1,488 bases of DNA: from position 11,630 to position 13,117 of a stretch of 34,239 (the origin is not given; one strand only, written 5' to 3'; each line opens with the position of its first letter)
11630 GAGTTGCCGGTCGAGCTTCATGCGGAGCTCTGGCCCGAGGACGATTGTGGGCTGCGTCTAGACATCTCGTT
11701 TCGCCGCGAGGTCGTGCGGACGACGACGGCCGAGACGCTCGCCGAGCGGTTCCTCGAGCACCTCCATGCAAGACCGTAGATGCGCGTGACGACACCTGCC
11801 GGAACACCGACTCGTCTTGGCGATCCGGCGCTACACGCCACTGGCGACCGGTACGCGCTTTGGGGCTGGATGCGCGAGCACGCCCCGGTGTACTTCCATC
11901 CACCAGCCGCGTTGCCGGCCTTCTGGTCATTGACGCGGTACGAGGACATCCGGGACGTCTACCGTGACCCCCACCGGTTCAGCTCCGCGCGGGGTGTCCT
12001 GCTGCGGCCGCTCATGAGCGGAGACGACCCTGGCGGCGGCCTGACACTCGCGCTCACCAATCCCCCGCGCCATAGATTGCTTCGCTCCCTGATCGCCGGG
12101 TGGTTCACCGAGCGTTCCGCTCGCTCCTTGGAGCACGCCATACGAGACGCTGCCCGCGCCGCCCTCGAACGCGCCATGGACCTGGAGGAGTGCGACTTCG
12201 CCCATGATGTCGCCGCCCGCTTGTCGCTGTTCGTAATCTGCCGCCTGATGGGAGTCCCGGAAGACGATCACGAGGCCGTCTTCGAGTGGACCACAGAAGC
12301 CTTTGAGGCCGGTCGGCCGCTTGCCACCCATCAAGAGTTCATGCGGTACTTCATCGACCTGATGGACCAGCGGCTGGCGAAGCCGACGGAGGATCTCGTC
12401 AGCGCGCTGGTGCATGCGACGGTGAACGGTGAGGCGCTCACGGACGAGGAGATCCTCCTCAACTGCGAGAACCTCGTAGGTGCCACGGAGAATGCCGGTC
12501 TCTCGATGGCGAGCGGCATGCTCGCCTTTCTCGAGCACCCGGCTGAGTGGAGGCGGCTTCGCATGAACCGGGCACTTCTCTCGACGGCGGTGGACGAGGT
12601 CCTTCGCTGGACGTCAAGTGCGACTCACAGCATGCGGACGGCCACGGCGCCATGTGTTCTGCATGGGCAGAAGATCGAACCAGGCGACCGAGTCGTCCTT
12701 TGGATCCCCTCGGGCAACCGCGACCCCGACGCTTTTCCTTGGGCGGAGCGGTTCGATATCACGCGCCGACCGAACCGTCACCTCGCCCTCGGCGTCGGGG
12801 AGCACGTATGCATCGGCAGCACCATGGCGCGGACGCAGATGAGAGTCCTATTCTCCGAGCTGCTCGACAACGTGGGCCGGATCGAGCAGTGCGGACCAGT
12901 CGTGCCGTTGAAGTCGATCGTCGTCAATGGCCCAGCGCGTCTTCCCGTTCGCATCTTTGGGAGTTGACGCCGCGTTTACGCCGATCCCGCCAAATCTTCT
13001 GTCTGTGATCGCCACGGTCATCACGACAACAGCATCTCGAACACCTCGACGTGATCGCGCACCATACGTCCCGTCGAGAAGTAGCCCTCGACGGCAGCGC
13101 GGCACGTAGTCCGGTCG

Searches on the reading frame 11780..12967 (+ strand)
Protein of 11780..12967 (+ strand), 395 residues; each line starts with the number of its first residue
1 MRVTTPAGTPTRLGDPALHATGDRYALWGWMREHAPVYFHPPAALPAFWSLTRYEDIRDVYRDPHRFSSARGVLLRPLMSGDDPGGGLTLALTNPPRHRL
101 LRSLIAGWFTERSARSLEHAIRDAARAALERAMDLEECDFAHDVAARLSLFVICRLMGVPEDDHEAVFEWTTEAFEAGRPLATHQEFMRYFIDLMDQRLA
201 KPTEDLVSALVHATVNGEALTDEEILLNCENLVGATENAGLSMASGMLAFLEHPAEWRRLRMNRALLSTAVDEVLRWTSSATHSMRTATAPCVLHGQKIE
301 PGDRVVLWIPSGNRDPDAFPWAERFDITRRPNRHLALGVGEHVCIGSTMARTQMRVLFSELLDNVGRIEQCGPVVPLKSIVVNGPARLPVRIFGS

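Call 38: search_protein_families(library=pfam, proteins=[window:11780-12967:+], max_evalue=0.0001)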
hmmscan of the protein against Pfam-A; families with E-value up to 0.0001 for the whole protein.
window:11780-12967:+ (395 aa): 1 family
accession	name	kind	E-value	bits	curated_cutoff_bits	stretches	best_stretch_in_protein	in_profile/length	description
PF00067.27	p450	-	1.1e-21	77.6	22.8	1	203-364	238-431/462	Cytochrome P450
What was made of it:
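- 11780..12967 (+): Cytochrome P450. Pfam p450 (call 38).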

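Call 58: search_protein_families(library=ncbifam, proteins=[window:11780-12967:+], max_evalue=0.00001)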
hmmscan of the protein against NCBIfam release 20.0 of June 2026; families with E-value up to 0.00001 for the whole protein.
window:11780-12967:+ (395 aa): 7 families
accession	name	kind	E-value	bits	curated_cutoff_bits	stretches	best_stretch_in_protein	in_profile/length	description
NF041177.1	Cyp119_Thmprot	equivalog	6.3e-40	137.1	680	1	27-391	4-365/368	cytochrome P450 Cyp119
TIGR04538.1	P450_cycloAA_1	subfamily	2.3e-39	135.3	500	1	22-370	9-371/395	cytochrome P450, cyclodipeptide synthase-associated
NF045816.1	PentlenlactSyn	equivalog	4.7e-36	124.3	700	1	63-369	62-370/396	pentalenolactone synthase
NF041802.1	P450_SolI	exception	2.4e-33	115.3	850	1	28-370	36-400/424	solanimycin biosynthesis cytochrome P450 SolI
TIGR04515.1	P450_rel_GT_act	subfamily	1.5e-29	103.5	343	1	101-391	103-386/386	P450-derived glycosyltransferase activator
TIGR04458.1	CYP450_TxtE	equivalog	1.6e-27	96.2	500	1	23-372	12-382/403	4-nitrotryptophan synthase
NF050147.1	aminopyruv_ApyO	equivalog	1.6e-07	30.3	525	1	206-364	213-392/444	RiPP biosynthesis cytochrome P450 ApyO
